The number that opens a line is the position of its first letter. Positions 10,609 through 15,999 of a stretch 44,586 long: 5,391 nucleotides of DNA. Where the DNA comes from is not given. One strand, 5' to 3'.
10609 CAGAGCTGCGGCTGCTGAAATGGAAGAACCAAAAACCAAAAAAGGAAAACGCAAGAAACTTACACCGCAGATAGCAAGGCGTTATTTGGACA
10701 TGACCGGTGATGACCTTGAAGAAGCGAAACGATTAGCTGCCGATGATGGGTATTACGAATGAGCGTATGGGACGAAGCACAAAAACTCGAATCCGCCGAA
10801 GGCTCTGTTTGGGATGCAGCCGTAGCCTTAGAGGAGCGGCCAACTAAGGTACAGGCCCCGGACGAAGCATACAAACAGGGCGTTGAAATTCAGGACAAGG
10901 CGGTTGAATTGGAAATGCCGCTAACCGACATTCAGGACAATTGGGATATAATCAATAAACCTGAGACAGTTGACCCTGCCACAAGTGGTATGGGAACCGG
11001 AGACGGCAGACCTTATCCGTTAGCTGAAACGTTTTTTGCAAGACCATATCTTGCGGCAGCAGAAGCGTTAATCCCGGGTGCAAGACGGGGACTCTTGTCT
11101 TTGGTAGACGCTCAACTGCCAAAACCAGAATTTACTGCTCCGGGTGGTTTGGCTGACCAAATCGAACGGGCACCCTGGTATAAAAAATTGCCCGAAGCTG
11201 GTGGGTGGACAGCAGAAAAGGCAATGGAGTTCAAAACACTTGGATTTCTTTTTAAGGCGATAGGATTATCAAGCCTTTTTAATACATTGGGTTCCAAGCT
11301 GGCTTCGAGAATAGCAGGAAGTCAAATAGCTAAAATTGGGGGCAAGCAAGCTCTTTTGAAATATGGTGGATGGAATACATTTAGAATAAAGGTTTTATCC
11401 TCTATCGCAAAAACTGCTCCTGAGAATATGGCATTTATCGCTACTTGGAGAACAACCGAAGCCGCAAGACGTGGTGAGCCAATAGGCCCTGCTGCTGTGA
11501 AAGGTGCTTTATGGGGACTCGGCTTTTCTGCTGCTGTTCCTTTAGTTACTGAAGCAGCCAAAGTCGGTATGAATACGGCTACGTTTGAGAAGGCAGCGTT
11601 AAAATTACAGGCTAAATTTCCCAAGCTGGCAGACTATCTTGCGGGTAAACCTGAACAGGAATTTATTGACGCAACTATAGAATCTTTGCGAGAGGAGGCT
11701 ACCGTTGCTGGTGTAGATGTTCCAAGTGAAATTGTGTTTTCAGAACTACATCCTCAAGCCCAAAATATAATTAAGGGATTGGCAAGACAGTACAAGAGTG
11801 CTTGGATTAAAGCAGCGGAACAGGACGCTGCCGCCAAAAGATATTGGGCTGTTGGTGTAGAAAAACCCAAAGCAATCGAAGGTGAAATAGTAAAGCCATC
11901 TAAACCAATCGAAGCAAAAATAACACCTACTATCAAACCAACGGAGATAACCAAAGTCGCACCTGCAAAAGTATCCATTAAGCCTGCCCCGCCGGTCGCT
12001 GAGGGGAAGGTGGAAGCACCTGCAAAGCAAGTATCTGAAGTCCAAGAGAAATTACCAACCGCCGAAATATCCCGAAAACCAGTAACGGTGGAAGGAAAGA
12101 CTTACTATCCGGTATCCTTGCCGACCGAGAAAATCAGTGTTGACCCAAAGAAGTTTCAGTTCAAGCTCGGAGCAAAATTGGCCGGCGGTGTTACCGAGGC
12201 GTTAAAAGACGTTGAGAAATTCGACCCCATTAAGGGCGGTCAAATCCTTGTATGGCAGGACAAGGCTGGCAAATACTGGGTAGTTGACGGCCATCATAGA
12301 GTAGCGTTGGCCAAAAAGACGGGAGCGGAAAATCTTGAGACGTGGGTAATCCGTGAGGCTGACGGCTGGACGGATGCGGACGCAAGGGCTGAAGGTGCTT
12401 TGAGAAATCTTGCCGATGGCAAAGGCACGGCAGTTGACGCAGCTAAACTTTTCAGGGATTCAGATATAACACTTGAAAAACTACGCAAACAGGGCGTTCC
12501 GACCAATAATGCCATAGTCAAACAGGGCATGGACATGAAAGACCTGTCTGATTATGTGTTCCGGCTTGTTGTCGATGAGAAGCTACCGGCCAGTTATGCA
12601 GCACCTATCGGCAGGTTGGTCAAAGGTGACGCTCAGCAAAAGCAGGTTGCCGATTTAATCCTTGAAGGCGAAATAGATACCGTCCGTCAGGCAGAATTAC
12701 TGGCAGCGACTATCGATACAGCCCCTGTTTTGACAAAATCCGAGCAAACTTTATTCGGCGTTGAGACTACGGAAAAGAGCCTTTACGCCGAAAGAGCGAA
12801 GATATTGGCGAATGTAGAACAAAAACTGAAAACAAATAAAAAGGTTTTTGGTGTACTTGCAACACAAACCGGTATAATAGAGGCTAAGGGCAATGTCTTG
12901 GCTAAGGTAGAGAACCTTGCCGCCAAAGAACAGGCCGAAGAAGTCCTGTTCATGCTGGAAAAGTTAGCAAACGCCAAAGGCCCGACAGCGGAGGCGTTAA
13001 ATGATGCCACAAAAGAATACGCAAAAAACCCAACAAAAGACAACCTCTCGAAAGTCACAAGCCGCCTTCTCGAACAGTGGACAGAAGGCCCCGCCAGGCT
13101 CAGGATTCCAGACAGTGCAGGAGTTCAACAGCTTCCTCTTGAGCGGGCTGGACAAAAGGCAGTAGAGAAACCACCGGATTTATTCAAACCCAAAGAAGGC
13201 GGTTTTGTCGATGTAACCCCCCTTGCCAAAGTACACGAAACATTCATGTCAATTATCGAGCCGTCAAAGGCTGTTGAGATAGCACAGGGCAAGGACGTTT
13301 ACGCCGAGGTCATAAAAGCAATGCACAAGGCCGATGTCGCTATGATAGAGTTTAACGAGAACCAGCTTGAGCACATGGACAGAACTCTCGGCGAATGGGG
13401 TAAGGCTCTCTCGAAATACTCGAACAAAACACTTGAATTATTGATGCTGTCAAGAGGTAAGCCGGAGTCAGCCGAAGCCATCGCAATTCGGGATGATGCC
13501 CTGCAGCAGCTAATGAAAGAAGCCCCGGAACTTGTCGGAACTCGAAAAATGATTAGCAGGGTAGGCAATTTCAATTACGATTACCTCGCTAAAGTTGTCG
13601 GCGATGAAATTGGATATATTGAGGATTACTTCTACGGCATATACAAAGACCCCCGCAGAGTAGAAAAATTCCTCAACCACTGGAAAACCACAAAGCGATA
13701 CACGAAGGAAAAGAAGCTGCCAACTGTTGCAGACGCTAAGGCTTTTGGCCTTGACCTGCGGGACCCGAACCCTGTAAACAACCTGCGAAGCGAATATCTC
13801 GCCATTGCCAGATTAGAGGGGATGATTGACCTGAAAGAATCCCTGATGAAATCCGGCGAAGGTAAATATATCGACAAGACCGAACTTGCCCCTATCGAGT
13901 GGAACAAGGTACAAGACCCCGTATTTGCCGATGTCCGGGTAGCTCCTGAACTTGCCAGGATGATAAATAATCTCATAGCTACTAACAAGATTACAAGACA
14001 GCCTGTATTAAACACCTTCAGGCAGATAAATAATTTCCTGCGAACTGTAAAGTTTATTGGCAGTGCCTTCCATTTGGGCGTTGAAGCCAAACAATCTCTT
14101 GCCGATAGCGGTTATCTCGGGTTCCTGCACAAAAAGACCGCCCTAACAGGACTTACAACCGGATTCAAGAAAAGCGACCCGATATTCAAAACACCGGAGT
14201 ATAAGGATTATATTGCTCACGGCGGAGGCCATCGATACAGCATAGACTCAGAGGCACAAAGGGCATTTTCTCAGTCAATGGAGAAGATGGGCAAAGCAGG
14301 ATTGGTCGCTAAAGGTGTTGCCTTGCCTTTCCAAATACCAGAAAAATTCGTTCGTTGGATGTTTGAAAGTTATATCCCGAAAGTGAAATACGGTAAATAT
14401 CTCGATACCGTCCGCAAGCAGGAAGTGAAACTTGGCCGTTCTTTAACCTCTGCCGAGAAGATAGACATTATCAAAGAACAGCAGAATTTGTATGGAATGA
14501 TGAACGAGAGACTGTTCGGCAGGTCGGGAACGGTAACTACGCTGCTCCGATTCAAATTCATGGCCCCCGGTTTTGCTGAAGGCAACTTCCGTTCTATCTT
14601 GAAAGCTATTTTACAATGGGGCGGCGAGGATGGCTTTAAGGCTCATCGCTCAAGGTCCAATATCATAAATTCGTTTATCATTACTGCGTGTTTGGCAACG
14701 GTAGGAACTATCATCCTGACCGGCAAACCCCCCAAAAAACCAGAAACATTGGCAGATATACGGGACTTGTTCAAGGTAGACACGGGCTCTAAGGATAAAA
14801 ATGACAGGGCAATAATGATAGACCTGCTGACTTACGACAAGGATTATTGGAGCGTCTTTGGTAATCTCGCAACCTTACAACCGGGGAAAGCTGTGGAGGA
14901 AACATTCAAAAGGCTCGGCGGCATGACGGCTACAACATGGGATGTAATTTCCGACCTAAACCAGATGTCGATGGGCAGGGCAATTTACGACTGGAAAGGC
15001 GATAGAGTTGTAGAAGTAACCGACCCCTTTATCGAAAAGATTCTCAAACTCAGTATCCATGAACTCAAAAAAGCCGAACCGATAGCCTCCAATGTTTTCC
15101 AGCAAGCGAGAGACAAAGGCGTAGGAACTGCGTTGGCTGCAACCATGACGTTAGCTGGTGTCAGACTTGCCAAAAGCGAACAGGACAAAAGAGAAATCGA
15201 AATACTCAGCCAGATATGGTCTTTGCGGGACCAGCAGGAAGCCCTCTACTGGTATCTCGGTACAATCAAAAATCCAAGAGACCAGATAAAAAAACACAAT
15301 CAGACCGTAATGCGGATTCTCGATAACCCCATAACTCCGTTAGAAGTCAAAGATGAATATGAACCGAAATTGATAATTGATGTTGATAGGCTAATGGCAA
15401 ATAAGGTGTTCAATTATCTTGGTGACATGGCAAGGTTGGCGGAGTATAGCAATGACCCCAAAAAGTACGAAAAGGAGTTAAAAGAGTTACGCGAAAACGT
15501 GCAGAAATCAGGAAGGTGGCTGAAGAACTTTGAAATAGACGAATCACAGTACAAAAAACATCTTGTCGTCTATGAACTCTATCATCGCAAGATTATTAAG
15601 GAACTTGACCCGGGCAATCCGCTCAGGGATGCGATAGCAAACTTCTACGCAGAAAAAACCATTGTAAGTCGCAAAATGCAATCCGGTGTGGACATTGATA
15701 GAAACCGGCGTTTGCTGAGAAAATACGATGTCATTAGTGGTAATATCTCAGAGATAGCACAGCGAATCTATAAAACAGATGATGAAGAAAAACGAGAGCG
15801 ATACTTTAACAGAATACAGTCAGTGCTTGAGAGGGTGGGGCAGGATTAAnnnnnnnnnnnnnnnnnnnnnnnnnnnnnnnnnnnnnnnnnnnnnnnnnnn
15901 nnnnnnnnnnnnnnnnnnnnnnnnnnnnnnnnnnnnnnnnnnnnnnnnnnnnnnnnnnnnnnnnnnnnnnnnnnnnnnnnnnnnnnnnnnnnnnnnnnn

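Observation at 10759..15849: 1696-aa virion protein in the gp16 slot carries a ParB/Srx-type domain rather than a recognisable transglycosylase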

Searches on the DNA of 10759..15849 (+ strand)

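Call 4: search_dna_similar(query=window:10759-15849:+, collection=phages, mode=near, max_rows=20)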
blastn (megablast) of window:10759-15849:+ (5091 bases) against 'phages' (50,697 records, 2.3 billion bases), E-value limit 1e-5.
No match.
